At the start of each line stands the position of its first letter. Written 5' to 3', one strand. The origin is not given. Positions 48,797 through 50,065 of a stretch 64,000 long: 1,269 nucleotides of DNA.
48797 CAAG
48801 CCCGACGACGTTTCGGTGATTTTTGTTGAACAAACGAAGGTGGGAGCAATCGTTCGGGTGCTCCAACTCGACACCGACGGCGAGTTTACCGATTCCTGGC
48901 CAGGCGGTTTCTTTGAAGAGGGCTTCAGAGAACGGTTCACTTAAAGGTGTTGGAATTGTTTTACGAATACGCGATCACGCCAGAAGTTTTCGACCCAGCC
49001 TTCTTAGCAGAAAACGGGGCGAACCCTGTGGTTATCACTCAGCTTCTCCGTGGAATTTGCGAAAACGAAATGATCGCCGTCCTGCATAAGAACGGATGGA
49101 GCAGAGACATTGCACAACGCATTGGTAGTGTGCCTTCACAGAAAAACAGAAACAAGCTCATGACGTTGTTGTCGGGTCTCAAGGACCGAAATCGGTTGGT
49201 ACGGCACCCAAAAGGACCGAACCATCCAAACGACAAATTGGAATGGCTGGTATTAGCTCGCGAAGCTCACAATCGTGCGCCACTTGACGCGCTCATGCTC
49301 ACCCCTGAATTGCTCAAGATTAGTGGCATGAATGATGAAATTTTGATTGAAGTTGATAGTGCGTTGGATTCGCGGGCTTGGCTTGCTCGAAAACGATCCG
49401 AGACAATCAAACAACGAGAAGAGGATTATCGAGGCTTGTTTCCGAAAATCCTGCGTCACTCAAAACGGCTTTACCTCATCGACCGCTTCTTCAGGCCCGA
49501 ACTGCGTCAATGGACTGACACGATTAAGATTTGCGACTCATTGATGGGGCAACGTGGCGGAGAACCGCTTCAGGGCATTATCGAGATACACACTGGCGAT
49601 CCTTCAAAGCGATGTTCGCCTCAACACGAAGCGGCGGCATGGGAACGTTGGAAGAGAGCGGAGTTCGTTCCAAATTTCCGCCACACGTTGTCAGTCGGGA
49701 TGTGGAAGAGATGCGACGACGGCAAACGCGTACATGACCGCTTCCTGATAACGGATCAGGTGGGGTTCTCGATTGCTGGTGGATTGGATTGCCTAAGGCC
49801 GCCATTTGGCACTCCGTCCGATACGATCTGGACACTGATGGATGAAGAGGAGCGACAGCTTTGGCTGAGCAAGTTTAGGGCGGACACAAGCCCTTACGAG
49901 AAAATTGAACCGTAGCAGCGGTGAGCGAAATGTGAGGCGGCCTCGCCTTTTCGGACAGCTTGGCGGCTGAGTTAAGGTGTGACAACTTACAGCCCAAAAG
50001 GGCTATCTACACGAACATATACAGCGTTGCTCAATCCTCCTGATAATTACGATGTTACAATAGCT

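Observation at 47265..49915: IS-bracketed two-gene cassette: split ABC/AAA ATPase (DUF3696-like) plus an unrecognised 322-aa partner, a candidate uncharacterised anti-phage system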

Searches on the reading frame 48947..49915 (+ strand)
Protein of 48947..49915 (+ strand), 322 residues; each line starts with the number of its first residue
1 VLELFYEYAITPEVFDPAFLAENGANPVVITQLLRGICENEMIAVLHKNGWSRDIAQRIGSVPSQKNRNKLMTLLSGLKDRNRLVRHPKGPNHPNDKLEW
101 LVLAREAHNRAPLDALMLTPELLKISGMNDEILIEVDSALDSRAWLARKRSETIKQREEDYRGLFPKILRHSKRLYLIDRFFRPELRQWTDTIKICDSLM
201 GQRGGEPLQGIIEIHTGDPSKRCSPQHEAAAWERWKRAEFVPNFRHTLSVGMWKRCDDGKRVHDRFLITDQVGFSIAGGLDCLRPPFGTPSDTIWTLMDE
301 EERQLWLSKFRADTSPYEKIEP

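Call 6: search_protein_families(library=pfam, proteins=[window:48947-49915:+], max_evalue=0.01)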
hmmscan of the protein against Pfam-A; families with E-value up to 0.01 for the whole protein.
window:48947-49915:+ (322 aa): 0 families

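Call 7: search_protein_families(library=padloc, proteins=[window:48947-49915:+], max_evalue=0.01)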
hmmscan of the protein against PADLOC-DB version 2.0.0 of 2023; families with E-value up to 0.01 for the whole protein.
window:48947-49915:+ (322 aa): 0 families

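Call 8: search_protein_families(library=ncbifam, proteins=[window:48947-49915:+], max_evalue=0.01)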
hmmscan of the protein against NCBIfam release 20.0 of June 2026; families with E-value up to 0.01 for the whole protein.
window:48947-49915:+ (322 aa): 0 families

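Call 9: search_protein_families(library=padloc, proteins=[window:48947-49915:+], max_evalue=10)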
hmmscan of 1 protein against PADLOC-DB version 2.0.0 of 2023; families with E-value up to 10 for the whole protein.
window:48947-49915:+ (322 aa): 0 families

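Call 10: search_protein_families(library=pfam, proteins=[window:48947-49915:+], max_evalue=10)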
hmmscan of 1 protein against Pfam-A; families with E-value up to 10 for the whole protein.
window:48947-49915:+ (322 aa): 0 families

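Call 11: find_homologous_proteins(query=window:48947-49915:+)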
Query window:48947-49915:+ (322 aa): 38 proteins with E <= 0.001 among 1339 candidates.
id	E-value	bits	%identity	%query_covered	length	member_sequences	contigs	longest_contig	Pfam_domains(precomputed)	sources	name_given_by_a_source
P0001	9.4e-190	648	87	100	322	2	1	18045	-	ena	-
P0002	3.0e-184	630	84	100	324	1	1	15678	-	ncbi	-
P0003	1.5e-182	624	84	99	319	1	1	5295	-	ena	-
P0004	3.6e-171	587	79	99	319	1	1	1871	-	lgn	-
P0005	4.1e-166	570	98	78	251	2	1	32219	-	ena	-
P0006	5.5e-161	553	75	98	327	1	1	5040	-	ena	-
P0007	8.3e-160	549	75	99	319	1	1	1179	-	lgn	-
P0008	1.9e-153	529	72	99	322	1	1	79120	-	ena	-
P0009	5.9e-151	520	72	99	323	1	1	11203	-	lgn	-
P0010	1.4e-150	519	71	98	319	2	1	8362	-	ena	-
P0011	5.8e-150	517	70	99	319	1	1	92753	-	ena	-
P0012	1.6e-149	516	71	99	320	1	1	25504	-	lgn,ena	-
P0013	2.2e-148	512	69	99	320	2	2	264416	-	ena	-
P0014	6.7e-147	507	70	99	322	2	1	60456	-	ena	-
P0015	3.3e-146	505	67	99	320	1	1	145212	-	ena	-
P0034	2.6e-58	216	38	94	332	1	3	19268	-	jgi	-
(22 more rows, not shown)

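Call 13: find_encoding_contigs(protein=P0013, flank=8000, max_places=2)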
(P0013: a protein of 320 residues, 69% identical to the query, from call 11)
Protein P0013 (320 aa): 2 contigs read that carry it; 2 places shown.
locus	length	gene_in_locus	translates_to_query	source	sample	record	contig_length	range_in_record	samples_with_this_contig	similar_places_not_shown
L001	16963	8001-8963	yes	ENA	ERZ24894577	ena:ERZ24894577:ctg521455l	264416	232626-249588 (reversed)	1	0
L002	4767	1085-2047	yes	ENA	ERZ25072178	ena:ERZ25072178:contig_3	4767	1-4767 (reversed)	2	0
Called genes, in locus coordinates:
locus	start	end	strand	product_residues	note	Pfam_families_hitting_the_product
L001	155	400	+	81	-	-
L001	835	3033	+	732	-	PF04313:HSDR_N (weak), PF13588:HSDR_N_2 (weak), PF00270:DEAD, PF04851:ResIII, PF18766:SWI2_SNF2, PF00271:Helicase_C, PF08463:EcoEI_R_C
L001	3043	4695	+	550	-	PF12161:HsdM_N, PF02384:N6_Mtase, PF01170:UPF0020, PF02384:N6_Mtase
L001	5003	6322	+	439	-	PF01420:Methylase_S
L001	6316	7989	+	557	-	PF13304:AAA_21, PF13175:AAA_15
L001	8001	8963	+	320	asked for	-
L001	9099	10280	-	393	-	PF13356:Arm-DNA-bind_3, PF00589:Phage_integrase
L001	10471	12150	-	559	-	PF00239:Resolvase, PF07508:Recombinase, PF13408:Zn_ribbon_recom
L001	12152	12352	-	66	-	-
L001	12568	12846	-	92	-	PF05016:ParE_toxin, PF15781:ParE-like_toxin (weak)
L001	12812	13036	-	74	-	PF01402:RHH_1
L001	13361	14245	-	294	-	PF13356:Arm-DNA-bind_3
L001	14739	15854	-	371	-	PF13356:Arm-DNA-bind_3, PF00589:Phage_integrase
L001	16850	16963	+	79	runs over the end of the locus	PF02604:PhdYeFM_antitox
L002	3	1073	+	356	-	?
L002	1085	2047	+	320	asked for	-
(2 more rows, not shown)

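Call 14: find_encoding_contigs(protein=P0034, flank=8000, max_places=2)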
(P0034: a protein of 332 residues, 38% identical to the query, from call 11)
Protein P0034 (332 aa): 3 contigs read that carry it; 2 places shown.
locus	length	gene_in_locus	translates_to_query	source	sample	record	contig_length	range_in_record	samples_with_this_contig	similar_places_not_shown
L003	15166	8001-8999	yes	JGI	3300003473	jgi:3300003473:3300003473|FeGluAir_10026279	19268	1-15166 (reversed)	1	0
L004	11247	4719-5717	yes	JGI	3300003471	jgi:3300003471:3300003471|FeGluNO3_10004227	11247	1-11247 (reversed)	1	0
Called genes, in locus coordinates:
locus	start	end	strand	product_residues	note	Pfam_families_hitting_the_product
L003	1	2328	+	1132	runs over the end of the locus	PF13643:DUF4145 (faint), PF04313:HSDR_N, PF00270:DEAD, PF04851:ResIII, PF18766:SWI2_SNF2, PF08463:EcoEI_R_C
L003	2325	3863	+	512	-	PF12161:HsdM_N, PF02384:N6_Mtase, PF07669:Eco57I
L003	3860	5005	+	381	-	PF01420:Methylase_S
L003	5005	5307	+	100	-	-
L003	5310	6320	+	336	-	PF20796:PDDEXK_13, PF22558:REase-ARP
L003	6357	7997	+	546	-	PF02463:SMC_N (weak), PF13175:AAA_15, PF13476:AAA_23, PF13304:AAA_21, PF13175:AAA_15, PF12476:DUF3696 (weak)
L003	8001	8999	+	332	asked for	-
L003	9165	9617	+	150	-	-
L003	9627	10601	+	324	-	PF13310:Virulence_RhuM, PF02661:Fic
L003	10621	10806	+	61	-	-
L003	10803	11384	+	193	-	-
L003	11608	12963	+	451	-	PF21810:DUF6880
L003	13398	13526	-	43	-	-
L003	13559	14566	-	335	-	PF02754:CCG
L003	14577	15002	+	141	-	-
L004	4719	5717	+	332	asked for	-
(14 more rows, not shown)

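Call 18: search_solved_structures(query=A1, max_evalue=10)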
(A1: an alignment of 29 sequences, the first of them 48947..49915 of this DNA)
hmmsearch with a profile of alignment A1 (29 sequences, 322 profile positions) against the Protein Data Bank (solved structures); distinct sequences matched with E-value up to 10: 0.

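Call 27: find_related_loci(query=A1, collection=genome_contigs, flank=10000)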
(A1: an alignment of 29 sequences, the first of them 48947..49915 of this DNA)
Query A1 (322 aa) in genome_contigs; peptide patterns used: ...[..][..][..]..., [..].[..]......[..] (x = any residue, [..] = any of these).
54 stretches matched a pattern; 22 encode a relative of the query (tblastn E <= 1e-3); 22 distinct loci.
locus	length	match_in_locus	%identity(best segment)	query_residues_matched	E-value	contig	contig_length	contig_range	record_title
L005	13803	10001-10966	84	1-322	0e+0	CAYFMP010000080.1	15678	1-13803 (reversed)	MAG TPA_asm: uncultured Thalassospiraceae bacterium isolate ERP019367_co2_114 genome assembly, contig: NODE_2500_length_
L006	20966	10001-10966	37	4-318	7e-64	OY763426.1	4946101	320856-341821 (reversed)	MAG: Candidatus Binatia bacterium isolate bff738c7-9683-4f94-b287-c2cb1e0b670a genome assembly, chromosome: 1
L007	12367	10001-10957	38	2-318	6e-63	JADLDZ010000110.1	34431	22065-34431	MAG: Nitrospirales bacterium isolate SJ299 c_000000229135, whole genome shotgun sequence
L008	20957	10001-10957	36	2-318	1e-61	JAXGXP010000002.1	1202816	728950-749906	MAG: Syntrophobacteraceae bacterium isolate AnMBR.bin493 bin493_2, whole genome shotgun sequence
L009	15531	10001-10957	37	2-318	3e-61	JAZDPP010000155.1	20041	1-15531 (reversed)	MAG: Pseudomonadota bacterium isolate MEGAHIT-group-0.852 k141_13280810, whole genome shotgun sequence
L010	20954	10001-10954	35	2-317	9e-61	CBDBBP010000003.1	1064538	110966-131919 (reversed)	MAG: Arenicellales bacterium isolate 30f20f54-89b0-4b51-9158-1170f9f4a376 genome assembly, contig: contig_3, whole genom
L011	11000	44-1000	36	2-318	1e-60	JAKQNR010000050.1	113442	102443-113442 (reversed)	MAG: bacterium isolate USDV_metabat.161 k141_232711, whole genome shotgun sequence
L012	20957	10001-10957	36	2-318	2e-60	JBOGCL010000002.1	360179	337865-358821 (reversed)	Anaerohalosphaeraceae bacterium U12dextr 2, whole genome shotgun sequence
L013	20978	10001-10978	36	4-320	9e-57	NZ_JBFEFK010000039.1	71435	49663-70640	Maioricimonas sp. JC845 39, whole genome shotgun sequence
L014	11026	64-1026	34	2-320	8e-57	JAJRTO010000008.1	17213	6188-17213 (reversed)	MAG: Candidatus Poribacteria bacterium isolate Dive96_bin1.70 k141_68118, whole genome shotgun sequence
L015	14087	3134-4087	33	2-317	1e-54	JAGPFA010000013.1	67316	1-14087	MAG: Syntrophaceae bacterium isolate Gw_SlDig_bin_144 Gw_SlDig_502_length_67316_cov_15.021938, whole genome shotgun sequ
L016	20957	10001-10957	35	2-318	2e-53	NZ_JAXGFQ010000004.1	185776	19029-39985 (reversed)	Moorella naiadis (nom. illeg.) strain AZ13.I AZ13_I_contig_3, whole genome shotgun sequence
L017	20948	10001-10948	32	4-317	3e-51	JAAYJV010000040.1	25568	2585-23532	MAG: Candidatus Hydrogenedens sp. isolate AS10tlH2TH_339 91823_AS10, whole genome shotgun sequence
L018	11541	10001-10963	36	2-320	2e-61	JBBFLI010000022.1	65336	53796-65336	MAG: Desulfobacterales bacterium isolate Uz-U4-21 NODE_22_length_65336_cov_9.132089, whole genome shotgun sequence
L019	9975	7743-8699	36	4-321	5e-55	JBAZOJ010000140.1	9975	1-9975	MAG: Candidatus Brocadiia bacterium isolate SO_2017_LW4_91 scaffold_13019_c1_LW137-91_2017, whole genome shotgun sequenc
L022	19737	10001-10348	31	156-283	1e-5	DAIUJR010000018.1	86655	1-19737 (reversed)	MAG TPA_asm: Nodosilinea sp. CTOTU7336 NODE_191_length_86655_cov_17.796882, whole genome shotgun sequence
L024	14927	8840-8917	58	263-288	1e-4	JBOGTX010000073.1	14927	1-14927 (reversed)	MAG: Chloroflexota bacterium isolate TC-S_metabat2.bin.364 k127_4337014, whole genome shotgun sequence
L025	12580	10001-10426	26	120-271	5e-4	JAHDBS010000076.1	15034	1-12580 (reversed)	MAG: Anaerolineales bacterium isolate MAG-116 RZ_11334, whole genome shotgun sequence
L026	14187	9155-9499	25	189-283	5e-4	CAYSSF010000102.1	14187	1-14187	MAG TPA_asm: uncultured Syntrophaceae bacterium isolate SRP062349_co5_36 genome assembly, contig: NODE_1592_length_14187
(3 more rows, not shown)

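Call 30: search_protein_families(library=pfam, proteins=[L007:7216-8352:+, L008:7499-8323:+, L009:5621-6520:+, L009:6517-7668:+, L017:5093-6937:+, L017:6961-8232:+, L013:6653-8131:+, L006:6156-7784:-, L018:7795-8328:+, L015:365-1420:+], max_evalue=0.001)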
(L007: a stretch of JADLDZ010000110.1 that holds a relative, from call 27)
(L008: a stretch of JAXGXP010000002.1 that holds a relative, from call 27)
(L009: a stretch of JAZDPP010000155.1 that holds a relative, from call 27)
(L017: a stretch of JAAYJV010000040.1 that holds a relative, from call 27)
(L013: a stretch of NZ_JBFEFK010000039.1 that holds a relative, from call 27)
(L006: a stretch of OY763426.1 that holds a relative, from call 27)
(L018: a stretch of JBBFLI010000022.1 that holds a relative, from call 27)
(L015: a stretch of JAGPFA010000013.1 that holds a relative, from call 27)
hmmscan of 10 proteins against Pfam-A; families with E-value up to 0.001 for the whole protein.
L007:7216-8352:+ (378 aa): 1 family
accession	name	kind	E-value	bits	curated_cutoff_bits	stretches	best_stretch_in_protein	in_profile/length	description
PF18165.6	pP_pnuc_1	-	4.3e-21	75.4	26.3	1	247-368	11-131/133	Predicted pPIWI-associating nuclease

L008:7499-8323:+ (274 aa): 1 family
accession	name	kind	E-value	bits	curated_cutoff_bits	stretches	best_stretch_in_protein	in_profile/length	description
PF12686.12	DUF3800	-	3.8e-14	54.1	21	1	3-211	1-147/149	Protein of unknown function (DUF3800)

L009:5621-6520:+ (299 aa): 4 families
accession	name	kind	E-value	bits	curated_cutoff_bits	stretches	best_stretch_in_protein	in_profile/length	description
PF00069.31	Pkinase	-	1.2e-34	120.3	31.7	1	23-286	2-253/263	Protein kinase domain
PF07714.23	PK_Tyr_Ser-Thr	-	4.8e-21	75.7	23.1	1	23-285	2-249/258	Protein tyrosine and serine/threonine kinase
PF17667.7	Pkinase_fungal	-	3.7e-06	26.4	24.1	1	129-207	283-367/387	Fungal protein kinase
PF14531.12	Kinase-like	-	0.00032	20.5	25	1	129-278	144-283/289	Kinase-like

L009:6517-7668:+ (383 aa): 0 families

L017:5093-6937:+ (614 aa): 6 families
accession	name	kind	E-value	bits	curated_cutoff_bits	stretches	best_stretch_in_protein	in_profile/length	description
PF13175.12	AAA_15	-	3.5e-70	238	32.1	1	14-387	1-373/374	AAA ATPase domain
PF11398.14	DUF2813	-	4.9e-14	52.9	21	2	14-65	1-51/372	Protein of unknown function (DUF2813)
PF13304.12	AAA_21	-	2.1e-11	44.9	27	1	38-387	1-302/304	AAA domain, putative AbiEii toxin, Type IV TA system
PF02463.25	SMC_N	-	3.8e-07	30.2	40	1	16-60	2-48/220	RecF/RecN/SMC N terminal domain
PF13476.12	AAA_23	-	8.6e-06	27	27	1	18-256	1-166/201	AAA domain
PF13401.12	AAA_22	-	0.00075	20.3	27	0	37-89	6-45/130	AAA domain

L017:6961-8232:+ (423 aa): 1 family
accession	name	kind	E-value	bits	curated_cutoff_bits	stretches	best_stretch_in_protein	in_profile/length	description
PF09903.14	DUF2130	-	1.5e-58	198.6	26.7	1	164-407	4-253/255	Uncharacterized protein conserved in bacteria (DUF2130)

L013:6653-8131:+ (492 aa): 1 family
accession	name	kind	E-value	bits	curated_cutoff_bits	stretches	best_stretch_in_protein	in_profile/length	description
PF12358.13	DUF3644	-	6.3e-14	52.4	27.6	1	143-292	1-155/183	Domain of unknown function (DUF3644)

L006:6156-7784:- (542 aa): 6 families
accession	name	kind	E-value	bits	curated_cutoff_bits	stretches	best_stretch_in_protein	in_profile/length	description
PF00158.32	Sigma54_activat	-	3.5e-66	222.5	20.2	1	222-385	1-165/168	Sigma-54 interaction domain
PF14532.12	Sigma54_activ_2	-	3.6e-19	69.8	25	1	227-392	8-138/138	Sigma-54 interaction domain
PF25601.1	AAA_lid_14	-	4.2e-18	65.4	27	1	393-480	1-84/87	AAA+ ATPase lid domain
PF00004.35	AAA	-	3.6e-07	31.1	21.2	1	246-372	1-117/131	ATPase family associated with various cellular activities (AAA)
PF07728.20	AAA_5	-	2.3e-06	28.1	22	1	245-365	1-125/139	AAA domain (dynein-related subfamily)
PF01078.27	Mg_chelatase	-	0.0001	22.2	20.3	0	301-362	94-157/207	Magnesium chelatase, subunit ChlI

L018:7795-8328:+ (177 aa): 1 family
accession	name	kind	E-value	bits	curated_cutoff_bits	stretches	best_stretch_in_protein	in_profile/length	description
PF13310.11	Virulence_RhuM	-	2.5e-37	129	33.7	1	67-168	1-103/252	Virulence protein RhuM family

L015:365-1420:+ (351 aa): 1 family
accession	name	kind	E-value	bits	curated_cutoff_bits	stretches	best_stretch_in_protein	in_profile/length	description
PF13310.11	Virulence_RhuM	-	1.9e-115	384.9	33.7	1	69-312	1-248/252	Virulence protein RhuM family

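Call 31: predict_structure(alignment_id=A1)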
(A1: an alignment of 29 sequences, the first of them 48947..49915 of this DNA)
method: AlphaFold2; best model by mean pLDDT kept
length: 322 residues; sequences in the alignment: 29
mean_pLDDT: 87.7   pTM: 0.70
mean pLDDT of the five models: 87.7, 78.3, 77.2, 69.4, 67.3
residues with pLDDT >= 90: 173; 70-90: 128; 50-70: 19; < 50: 2
segments of 3 or more residues with pLDDT < 50: none
pLDDT, mean of each block of 10 residues (from residue 1): 71 94 92 88 83 91 93 89 72 81 89 92 92 92 86 89 90 93 91 93 78 94 94 96 93 80 84 89 79 88 90 84 80
secondary structure, 60 per line:
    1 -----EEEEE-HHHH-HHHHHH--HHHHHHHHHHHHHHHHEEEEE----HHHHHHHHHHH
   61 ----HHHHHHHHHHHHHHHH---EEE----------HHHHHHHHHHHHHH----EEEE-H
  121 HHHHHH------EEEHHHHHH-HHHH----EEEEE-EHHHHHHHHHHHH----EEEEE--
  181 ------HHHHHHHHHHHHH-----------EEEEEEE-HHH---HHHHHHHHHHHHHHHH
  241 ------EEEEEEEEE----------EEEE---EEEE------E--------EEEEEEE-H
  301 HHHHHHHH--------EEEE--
elements in order: E6-10 H12-15 H17-22 H25-40 E41-45 H50-60 H65-80 E84-86 H97-110 E115-118 H120-126 E133-135 H136-141 H143-146 E151-155 H158-169 E174-178 H187-199 E211-217 H225-240 E247-255 E266-269 E273-276 E292-298 H300-308 E317-320

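Call 49: search_protein_representatives(alignment_id=A1)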
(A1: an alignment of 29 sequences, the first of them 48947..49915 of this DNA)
Query: 29 sequences, 322 profile positions. Proteins with E-value up to 0.001 (for the whole library): 1801; up to 1e-10: 783; up to 1e-30: 175. The best 150 are listed.
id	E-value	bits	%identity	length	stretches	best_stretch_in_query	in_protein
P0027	3.6e-144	496.2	-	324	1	1-321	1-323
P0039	1.1e-123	428.9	-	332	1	1-321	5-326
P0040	1.6e-98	346.2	-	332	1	1-320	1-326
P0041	2.7e-96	338.9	-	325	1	1-319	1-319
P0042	3.4e-95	335.3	-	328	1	1-320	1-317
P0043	3.3e-93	328.8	-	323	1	1-320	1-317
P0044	4.2e-91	321.9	-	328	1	1-318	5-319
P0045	3.9e-90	318.7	-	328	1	1-320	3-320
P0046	1.4e-89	316.9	-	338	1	1-320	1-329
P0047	1.4e-88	313.6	-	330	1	1-319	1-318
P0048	9.7e-86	304.2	-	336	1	1-321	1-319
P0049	6.0e-85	301.6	-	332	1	1-311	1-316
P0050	6.4e-85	301.5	-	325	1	1-320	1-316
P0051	6.8e-85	301.4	-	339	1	1-321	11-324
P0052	1.7e-84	300.1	-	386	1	1-282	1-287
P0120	2.7e-54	200.9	-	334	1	1-312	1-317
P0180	2.0e-35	138.9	-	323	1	2-304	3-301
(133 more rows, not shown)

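Call 50: find_encoding_contigs(protein=P0120, flank=8000, max_places=2)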
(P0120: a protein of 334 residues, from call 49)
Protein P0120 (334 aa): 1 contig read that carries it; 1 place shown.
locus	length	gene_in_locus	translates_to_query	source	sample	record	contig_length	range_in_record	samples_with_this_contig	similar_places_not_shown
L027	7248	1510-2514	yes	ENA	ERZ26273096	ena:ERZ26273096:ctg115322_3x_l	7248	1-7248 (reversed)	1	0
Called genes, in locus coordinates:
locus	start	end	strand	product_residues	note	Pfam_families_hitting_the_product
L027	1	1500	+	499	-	?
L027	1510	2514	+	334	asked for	-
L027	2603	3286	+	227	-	PF05685:Uma2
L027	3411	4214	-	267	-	PF13267:DUF4058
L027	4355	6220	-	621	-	PF00009:GTP_EFTU, PF22042:EF-G_D2 (faint), PF03144:GTP_EFTU_D2 (weak), PF14492:EFG_III (weak), PF00679:EFG_C, PF21018:BipA_C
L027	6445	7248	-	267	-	?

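Call 51: find_encoding_contigs(protein=P0180, flank=8000, max_places=2)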
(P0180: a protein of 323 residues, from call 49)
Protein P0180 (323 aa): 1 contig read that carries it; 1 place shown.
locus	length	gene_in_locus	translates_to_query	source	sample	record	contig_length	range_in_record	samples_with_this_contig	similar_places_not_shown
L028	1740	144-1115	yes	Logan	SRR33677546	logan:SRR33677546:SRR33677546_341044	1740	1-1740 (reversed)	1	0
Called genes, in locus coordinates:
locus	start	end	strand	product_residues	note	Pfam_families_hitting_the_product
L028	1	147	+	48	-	?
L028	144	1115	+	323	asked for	-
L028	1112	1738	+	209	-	?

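Call 56: find_related_loci(query=A5, collection=metagenome_contigs, flank=10000)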
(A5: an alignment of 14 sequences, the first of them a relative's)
Query A5 (323 aa) in metagenome_contigs; peptide patterns used: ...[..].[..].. (x = any residue, [..] = any of these).
302 stretches matched a pattern; 130 encode a relative of the query (tblastn E <= 1e-3); the best 80 are kept; 80 distinct loci.
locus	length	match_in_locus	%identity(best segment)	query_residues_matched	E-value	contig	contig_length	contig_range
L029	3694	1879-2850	41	1-322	1e-71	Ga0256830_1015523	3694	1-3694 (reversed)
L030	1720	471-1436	40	1-322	2e-74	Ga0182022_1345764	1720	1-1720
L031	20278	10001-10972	40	1-322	5e-71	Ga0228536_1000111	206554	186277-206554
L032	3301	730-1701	41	1-322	5e-71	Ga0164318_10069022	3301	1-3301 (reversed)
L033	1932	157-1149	41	1-322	9e-73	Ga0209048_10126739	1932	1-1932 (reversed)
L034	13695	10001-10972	40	1-322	6e-70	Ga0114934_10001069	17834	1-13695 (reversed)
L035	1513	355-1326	42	1-322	1e-73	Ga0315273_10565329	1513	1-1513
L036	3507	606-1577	41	1-322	3e-70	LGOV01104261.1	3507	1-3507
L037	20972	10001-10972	41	1-322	1e-69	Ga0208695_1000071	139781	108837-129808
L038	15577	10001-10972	40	1-322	1e-69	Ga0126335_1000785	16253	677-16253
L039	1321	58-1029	41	1-322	3e-74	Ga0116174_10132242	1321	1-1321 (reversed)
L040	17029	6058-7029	40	1-322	3e-69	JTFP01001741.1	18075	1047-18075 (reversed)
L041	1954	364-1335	41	1-322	1e-71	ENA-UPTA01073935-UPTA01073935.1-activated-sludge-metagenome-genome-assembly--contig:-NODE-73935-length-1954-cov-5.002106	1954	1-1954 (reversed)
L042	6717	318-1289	41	1-322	2e-69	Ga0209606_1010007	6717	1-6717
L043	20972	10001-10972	41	1-322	4e-69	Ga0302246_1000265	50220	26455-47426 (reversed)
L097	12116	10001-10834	31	1-295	9e-36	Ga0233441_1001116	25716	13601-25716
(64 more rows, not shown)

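Call 60: search_dna_similar(query=window:48947-49915:+, collection=plasmids, mode=protein, max_rows=15, max_evalue=0.001)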
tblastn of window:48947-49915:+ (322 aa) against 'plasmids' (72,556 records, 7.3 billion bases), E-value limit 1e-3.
No match.
